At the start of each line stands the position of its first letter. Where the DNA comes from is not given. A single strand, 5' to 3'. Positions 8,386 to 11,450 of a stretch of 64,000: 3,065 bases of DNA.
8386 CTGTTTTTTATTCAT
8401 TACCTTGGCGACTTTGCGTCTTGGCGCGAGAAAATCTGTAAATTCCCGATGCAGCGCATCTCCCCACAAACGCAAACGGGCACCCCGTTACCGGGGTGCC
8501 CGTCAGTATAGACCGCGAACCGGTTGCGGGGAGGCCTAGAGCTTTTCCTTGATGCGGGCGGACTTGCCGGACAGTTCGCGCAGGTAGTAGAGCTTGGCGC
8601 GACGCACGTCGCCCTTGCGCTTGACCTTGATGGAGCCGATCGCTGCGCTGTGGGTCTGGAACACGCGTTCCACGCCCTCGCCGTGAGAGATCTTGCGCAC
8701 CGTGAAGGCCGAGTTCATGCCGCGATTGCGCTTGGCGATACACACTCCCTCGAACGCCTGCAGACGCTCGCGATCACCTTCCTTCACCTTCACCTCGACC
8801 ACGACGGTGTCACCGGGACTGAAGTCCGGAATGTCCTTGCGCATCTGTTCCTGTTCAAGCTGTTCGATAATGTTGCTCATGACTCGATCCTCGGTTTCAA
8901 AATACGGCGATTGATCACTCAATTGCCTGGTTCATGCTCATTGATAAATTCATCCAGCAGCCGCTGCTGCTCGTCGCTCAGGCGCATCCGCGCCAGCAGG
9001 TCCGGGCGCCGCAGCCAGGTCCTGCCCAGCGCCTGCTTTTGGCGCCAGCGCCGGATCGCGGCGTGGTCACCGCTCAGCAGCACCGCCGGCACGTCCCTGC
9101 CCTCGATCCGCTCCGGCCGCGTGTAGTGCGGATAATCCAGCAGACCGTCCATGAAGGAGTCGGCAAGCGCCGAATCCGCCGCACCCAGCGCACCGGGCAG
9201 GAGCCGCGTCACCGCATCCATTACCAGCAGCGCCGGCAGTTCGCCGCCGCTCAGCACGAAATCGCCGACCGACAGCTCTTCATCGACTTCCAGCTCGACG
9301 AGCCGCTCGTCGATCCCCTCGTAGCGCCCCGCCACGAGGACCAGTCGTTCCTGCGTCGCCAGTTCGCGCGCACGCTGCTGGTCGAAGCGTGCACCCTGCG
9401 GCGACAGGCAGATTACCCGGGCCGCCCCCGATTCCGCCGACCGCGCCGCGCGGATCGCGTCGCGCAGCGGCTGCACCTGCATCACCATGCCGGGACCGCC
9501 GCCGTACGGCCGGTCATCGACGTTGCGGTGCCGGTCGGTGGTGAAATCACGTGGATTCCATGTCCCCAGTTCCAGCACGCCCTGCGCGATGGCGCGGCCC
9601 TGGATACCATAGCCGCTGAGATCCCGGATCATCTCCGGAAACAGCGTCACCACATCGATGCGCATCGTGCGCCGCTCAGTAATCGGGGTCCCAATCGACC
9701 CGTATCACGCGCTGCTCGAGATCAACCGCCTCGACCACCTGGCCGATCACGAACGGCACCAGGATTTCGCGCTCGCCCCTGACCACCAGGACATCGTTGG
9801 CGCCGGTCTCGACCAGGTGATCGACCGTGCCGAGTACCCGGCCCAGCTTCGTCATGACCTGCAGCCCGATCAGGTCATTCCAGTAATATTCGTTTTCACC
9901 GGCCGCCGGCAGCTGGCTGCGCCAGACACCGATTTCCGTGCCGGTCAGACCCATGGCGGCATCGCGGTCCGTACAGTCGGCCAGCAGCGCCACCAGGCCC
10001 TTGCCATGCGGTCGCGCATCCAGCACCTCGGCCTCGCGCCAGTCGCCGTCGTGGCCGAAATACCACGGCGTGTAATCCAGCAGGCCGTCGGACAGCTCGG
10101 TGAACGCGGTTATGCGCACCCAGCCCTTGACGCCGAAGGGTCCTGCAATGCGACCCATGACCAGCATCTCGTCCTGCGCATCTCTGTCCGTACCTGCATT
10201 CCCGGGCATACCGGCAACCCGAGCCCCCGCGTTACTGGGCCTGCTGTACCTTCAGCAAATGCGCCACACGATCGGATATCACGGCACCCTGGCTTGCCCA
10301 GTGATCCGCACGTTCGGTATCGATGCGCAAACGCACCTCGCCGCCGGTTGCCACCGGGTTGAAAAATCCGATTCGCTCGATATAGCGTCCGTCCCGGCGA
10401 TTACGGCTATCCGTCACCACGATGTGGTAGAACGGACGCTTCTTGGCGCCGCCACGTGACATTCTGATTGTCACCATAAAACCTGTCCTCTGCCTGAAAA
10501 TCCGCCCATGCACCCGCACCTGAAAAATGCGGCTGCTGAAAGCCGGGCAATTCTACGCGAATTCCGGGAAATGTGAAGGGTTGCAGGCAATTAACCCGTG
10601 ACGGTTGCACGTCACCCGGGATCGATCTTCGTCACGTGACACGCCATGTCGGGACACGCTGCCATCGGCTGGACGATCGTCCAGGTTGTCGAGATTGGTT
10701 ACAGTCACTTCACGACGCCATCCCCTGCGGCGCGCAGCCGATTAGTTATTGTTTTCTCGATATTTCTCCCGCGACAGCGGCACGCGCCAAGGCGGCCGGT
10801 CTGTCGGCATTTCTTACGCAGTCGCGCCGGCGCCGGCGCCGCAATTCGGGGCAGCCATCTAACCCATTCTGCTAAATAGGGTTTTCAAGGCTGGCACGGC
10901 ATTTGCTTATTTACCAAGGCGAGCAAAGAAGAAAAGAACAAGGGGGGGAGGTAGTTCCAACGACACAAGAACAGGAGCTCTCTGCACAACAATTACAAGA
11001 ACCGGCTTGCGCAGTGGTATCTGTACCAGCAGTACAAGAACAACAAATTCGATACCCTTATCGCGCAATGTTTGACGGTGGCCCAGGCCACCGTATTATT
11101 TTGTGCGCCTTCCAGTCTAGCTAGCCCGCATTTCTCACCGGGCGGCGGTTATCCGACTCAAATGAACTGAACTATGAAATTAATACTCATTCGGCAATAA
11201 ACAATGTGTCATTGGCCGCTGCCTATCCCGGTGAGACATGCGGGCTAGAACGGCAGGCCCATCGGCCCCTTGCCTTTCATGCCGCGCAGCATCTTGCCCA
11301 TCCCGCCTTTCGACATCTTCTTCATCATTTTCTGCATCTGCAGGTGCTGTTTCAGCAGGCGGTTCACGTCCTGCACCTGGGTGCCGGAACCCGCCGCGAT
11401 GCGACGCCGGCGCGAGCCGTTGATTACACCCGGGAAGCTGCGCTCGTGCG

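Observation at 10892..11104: Consensus sigma-54 promoter driving a terminator-bounded ~190-nt non-coding unit packed with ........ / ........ motifs: candidate CrcZ-like Hfq-titrating sRNA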

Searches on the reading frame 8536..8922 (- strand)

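Call 41: search_protein_families(library=pfam, proteins=[window:8536-8922:-])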
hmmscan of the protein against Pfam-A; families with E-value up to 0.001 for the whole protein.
window:8536-8922:- (128 aa): 1 family
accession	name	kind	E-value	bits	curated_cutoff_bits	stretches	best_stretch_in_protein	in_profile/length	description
PF01245.26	Ribosomal_L19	-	2.5e-50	169.5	22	1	17-127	1-111/111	Ribosomal protein L19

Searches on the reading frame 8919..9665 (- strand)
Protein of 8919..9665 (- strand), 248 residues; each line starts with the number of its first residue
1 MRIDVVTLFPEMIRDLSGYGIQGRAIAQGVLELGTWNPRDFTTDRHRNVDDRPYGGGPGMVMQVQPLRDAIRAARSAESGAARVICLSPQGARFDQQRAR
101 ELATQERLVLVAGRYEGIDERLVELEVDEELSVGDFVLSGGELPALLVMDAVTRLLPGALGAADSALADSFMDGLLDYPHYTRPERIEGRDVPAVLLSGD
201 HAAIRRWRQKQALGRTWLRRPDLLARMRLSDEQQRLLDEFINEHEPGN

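Call 41: search_protein_families(library=pfam, proteins=[window:8919-9665:-])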
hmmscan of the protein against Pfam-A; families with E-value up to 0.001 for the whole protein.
window:8919-9665:- (248 aa): 1 family
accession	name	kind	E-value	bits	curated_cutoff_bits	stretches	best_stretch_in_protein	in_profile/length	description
PF01746.26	tRNA_m1G_MT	-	1.2e-60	205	27.3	1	23-221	2-195/195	tRNA (Guanine-1)-methyltransferase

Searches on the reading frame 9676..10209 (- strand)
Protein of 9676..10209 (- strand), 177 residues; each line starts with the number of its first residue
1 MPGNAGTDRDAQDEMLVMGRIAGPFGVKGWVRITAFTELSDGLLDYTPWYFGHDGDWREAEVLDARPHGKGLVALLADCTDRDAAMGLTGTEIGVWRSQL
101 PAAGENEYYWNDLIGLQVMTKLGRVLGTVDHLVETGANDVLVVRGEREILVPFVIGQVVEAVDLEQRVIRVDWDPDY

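Call 41: search_protein_families(library=pfam, proteins=[window:9676-10209:-])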
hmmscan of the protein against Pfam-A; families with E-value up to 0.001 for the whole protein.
window:9676-10209:- (177 aa): 3 families
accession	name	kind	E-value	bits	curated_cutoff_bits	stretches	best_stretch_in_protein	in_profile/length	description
PF01782.24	RimM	-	9.4e-21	74.3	23.5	1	17-98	1-83/84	RimM N-terminal domain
PF24986.1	PRC_RimM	-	4.5e-14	52.3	27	1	110-174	1-66/69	RimM PRC barrel domain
PF05239.21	PRC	-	8.2e-11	42.2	21.2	1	105-172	1-72/78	PRC-barrel domain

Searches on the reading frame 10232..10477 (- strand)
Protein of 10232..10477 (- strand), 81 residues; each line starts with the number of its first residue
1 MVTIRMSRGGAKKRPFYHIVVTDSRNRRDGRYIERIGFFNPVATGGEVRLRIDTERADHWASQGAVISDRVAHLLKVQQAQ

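Call 41: search_protein_families(library=pfam, proteins=[window:10232-10477:-])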
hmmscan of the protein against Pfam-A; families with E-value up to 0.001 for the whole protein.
window:10232-10477:- (81 aa): 1 family
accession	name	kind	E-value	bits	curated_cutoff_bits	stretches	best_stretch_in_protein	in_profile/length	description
PF00886.24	Ribosomal_S16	-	1.6e-25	89.2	27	1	8-68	1-62/62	Ribosomal protein S16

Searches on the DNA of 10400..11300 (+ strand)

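Call 4: search_rna_families(source=window, start=10400, end=11300, threshold=evalue, max_evalue=10, show_alignments=3)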
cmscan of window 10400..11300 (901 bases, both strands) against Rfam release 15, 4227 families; matches with E-value up to 10: 1.
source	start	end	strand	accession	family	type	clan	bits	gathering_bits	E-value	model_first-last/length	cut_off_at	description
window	10628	10667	+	RF02044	CDKN2B-AS_2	Gene; lncRNA;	-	13.3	50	5.4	1-46/46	no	CDKN2B antisense RNA 1 convserved region 2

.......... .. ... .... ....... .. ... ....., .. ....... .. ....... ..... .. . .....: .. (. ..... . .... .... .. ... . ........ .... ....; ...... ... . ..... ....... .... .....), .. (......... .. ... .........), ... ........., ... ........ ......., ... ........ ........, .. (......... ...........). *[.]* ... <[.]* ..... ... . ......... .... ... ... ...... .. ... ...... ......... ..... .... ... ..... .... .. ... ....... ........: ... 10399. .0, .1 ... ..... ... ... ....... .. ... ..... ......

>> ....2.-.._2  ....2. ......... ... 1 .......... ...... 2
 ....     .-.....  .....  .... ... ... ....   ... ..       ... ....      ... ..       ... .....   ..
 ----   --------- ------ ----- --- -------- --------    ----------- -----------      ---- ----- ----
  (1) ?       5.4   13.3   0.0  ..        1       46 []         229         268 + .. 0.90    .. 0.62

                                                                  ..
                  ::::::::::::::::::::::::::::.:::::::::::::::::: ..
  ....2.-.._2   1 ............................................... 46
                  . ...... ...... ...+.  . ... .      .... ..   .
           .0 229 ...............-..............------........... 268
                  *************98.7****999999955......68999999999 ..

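Call 52: build_rna_model(alignment_id=A3, structure=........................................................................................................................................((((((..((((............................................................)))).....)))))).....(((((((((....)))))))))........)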
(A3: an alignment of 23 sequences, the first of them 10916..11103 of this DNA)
Model R1 built from alignment A3 (23 sequences, 258 columns); structure: as given.
model positions 188; base pairs 19; branch points 1; effective number of sequences 3.15; information 0.59 bits per position. Calibrated on 0.2 Mb of random sequence (short: E-values are rough).
structure used (alignment columns):
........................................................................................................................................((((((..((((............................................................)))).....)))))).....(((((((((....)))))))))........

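Call 53: search_with_rna_model(model_id=R1, sources=[window, L001, L002, L081, L082, L083, L084, L087, L088, L089, L090, L091, L092, L094, L096, L097, L098, L099, L100, L102, L103, L104, L106, L107, L108, L109, L111], make_alignment=true, max_evalue=0.00001)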
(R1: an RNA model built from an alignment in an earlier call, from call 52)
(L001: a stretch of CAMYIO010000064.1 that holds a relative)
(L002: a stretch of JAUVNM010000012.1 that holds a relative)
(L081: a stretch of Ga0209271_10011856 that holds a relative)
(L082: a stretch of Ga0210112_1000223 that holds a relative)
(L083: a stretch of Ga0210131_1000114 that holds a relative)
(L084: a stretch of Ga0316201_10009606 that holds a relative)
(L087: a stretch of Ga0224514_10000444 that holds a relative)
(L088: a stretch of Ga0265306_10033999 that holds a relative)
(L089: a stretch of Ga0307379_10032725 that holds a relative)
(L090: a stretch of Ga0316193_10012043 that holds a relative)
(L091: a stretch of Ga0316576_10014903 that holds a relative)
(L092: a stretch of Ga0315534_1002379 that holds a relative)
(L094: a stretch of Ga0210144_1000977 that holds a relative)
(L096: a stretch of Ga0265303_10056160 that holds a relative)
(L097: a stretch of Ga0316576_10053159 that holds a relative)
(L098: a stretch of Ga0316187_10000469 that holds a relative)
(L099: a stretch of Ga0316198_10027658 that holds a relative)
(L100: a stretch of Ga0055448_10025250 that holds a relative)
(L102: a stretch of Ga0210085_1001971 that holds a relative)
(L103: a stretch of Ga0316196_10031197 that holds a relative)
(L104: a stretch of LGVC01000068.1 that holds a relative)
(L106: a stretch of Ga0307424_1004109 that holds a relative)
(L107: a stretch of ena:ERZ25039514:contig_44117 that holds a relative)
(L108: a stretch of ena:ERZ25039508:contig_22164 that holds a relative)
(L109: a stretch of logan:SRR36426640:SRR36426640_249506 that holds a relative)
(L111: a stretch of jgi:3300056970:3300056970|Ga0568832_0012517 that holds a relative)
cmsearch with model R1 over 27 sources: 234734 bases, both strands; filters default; matches with E-value up to 0.00001: 27.
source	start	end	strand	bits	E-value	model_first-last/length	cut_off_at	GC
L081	1498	1691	-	172.7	1.1e-38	1-188/188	no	0.4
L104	607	798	+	172.6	1.1e-38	1-188/188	no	0.4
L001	4403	4593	-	171.2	2.5e-38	1-188/188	no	0.4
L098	8929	9124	-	168.8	8.8e-38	1-188/188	no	0.4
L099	230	414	-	165.5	5.3e-37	1-188/188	no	0.39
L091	2722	2914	+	163.4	1.7e-36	1-188/188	no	0.42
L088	1570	1759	+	163.2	1.9e-36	1-188/188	no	0.39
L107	3470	3660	-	163.2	1.9e-36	1-188/188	no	0.4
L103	1375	1564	+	162.7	2.4e-36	1-188/188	no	0.4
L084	5334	5523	-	162.7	2.4e-36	1-188/188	no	0.41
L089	3024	3214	-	161.7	4.1e-36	1-188/188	no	0.47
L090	222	413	-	160.3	8.8e-36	1-188/188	no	0.4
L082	3864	4050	+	159.6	1.3e-35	1-188/188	no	0.49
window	10917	11103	+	154.2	2.5e-34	1-188/188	no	0.49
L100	728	910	-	150.9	1.5e-33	1-188/188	no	0.51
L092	889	1076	-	148.7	4.7e-33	1-188/188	no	0.52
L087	4715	4898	+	148.7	4.8e-33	1-188/188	no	0.43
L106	2312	2506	+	132.2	3.7e-29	1-188/188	no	0.48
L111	3458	3648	-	126.3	8.8e-28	1-188/188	no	0.4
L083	1089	1290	-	123.6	3.8e-27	1-188/188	no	0.46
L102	6693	6887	-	120.6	2e-26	1-188/188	no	0.45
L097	1333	1532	+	120.4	2.1e-26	1-188/188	no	0.5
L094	5602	5797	-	117.4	1.1e-25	1-188/188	no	0.45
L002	4423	4621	-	107.3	2.6e-23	1-188/188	no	0.49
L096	129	323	+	106.2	4.7e-23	1-188/188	no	0.48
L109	3382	3574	-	105.5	7.1e-23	1-188/188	no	0.44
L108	3357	3559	-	92.7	7.3e-20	1-188/188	no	0.42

Alignment A4: 27 matches aligned to the model, 253 columns, each read 5' to 3' on its own strand. Consensus structure (alignment columns), stored with it:
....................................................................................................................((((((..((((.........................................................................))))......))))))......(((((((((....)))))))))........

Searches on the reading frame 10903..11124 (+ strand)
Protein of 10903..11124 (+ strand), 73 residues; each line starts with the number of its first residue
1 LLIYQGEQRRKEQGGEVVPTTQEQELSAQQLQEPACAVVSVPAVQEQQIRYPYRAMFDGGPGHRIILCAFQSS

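Call 41: search_protein_families(library=pfam, proteins=[window:10903-11124:+])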
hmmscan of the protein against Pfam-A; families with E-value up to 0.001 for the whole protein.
window:10903-11124:+ (73 aa): 0 families
